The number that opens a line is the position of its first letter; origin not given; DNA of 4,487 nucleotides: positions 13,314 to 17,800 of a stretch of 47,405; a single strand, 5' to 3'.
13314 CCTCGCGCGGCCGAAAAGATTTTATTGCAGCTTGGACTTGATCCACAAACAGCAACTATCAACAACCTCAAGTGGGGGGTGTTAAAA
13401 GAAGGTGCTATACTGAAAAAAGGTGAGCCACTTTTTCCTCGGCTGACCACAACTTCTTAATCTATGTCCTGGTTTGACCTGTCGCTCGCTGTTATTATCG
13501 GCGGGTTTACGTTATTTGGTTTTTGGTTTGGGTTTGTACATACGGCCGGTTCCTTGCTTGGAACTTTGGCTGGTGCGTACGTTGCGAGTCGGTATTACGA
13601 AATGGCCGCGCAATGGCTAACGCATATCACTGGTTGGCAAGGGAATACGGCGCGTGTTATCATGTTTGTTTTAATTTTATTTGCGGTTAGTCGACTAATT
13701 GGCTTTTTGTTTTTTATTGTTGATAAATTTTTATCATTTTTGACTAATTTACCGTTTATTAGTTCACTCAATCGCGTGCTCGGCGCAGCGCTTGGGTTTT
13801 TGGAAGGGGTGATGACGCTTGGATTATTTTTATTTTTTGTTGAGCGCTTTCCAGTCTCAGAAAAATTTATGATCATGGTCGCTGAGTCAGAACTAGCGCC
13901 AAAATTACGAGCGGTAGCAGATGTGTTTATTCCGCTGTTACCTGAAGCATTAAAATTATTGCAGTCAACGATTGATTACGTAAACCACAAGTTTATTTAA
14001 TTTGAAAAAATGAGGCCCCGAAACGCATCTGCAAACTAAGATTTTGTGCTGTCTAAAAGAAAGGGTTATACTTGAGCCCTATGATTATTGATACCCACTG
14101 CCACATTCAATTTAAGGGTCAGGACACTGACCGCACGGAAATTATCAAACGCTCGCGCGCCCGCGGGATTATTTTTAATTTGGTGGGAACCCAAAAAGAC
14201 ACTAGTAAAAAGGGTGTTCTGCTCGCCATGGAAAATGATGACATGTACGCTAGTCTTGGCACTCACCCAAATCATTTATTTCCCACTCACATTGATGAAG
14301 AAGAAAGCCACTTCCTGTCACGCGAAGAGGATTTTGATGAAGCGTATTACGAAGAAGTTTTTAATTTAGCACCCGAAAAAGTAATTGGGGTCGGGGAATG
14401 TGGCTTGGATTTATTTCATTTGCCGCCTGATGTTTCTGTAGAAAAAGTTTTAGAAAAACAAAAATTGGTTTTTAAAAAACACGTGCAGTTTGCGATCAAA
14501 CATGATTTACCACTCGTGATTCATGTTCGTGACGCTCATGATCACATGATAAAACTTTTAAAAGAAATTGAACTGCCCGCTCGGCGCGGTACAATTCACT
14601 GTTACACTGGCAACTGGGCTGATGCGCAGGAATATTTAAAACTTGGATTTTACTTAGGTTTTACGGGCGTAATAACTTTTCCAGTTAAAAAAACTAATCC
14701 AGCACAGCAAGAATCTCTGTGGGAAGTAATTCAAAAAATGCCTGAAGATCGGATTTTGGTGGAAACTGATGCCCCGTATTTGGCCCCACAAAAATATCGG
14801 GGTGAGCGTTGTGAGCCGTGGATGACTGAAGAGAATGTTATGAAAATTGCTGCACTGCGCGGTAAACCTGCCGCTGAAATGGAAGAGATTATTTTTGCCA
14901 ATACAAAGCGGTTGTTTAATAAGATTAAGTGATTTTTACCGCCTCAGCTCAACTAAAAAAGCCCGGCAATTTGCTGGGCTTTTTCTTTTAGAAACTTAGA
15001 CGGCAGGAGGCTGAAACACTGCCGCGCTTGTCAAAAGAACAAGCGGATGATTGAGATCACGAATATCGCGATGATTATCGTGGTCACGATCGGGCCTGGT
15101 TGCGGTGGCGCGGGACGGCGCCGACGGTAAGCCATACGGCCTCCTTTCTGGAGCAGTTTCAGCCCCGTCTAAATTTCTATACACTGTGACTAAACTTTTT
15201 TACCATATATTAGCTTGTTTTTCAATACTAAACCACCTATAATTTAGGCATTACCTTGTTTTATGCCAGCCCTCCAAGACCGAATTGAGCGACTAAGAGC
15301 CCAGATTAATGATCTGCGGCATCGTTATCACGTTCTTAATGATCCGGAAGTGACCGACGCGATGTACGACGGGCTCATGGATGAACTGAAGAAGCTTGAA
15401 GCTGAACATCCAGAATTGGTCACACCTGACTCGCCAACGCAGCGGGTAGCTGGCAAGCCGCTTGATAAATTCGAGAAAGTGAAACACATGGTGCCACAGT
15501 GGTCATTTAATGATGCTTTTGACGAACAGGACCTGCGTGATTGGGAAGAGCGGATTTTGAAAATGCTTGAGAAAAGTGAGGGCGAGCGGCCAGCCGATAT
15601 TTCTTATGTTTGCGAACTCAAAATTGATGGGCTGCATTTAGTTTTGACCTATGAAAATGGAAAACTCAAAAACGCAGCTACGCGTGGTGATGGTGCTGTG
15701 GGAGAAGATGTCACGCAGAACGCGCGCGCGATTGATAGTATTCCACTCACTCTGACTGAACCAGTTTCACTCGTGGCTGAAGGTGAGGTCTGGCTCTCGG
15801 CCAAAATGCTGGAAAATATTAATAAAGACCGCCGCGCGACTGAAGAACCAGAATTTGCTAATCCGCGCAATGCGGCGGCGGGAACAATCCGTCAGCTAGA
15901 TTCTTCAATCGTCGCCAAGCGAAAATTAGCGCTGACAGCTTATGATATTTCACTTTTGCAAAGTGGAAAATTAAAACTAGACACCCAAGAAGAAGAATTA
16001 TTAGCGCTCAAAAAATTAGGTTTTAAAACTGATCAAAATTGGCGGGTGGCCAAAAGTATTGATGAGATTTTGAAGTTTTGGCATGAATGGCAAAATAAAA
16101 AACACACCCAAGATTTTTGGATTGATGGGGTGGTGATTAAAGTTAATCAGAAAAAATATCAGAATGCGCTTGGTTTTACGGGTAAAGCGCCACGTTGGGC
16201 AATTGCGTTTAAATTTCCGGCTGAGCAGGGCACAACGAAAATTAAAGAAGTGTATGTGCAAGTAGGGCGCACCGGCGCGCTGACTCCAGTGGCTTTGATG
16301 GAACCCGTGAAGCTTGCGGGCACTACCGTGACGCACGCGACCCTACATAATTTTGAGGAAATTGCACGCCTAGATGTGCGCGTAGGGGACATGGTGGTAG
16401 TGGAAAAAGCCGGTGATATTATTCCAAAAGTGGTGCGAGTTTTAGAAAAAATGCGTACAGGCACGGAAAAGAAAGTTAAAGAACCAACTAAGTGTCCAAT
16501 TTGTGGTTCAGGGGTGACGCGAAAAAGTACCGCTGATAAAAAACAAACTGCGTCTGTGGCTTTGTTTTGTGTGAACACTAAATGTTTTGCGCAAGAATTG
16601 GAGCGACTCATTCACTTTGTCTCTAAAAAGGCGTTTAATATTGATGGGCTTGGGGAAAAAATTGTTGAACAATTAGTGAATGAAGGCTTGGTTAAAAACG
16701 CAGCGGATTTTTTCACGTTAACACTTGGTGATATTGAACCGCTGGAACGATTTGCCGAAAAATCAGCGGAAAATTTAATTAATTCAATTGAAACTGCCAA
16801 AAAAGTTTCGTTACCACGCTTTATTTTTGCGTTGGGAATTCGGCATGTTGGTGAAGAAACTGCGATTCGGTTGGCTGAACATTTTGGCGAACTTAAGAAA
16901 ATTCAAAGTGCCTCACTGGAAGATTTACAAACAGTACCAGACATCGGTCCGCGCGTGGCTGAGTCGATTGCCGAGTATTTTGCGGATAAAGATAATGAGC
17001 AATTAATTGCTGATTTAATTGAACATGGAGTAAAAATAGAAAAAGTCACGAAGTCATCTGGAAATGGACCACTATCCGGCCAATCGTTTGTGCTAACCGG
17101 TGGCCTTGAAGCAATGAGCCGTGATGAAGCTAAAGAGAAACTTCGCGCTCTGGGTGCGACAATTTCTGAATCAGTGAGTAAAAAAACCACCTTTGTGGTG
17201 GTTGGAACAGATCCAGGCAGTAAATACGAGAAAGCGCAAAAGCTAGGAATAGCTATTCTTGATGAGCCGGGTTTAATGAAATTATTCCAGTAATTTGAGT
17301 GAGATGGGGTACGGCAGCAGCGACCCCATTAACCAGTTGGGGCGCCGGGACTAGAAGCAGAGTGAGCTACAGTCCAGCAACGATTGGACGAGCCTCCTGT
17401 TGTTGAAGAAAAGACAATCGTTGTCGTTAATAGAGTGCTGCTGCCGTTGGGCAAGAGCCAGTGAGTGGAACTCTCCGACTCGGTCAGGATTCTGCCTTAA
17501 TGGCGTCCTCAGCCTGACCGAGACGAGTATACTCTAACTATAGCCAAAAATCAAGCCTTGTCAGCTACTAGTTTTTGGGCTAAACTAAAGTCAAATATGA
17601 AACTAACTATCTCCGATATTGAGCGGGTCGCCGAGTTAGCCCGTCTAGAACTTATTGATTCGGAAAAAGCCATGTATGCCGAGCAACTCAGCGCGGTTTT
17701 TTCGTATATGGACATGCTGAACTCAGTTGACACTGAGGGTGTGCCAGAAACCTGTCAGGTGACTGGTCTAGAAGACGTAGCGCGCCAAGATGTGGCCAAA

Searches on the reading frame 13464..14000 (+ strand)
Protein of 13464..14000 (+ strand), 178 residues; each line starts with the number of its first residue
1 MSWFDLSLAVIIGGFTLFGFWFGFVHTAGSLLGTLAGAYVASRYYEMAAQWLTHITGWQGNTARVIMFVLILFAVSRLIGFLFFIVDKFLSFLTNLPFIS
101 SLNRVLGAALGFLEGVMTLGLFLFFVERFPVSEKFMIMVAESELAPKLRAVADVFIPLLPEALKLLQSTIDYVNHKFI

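Call 100: search_protein_families(library=pfam, proteins=[window:13464-14000:+], max_evalue=0.00001)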
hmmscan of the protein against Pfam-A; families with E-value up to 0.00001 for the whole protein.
window:13464-14000:+ (178 aa): 1 family
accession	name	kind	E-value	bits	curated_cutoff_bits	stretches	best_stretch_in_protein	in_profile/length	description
PF02674.22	Colicin_V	-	3.4e-22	79.4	29.3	1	4-150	1-141/144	Colicin V production protein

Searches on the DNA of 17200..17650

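Call 31: search_rna_families(source=window, start=17200, end=17650, threshold=evalue, max_evalue=10)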
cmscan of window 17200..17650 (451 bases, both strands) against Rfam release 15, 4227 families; matches with E-value up to 10: 0.
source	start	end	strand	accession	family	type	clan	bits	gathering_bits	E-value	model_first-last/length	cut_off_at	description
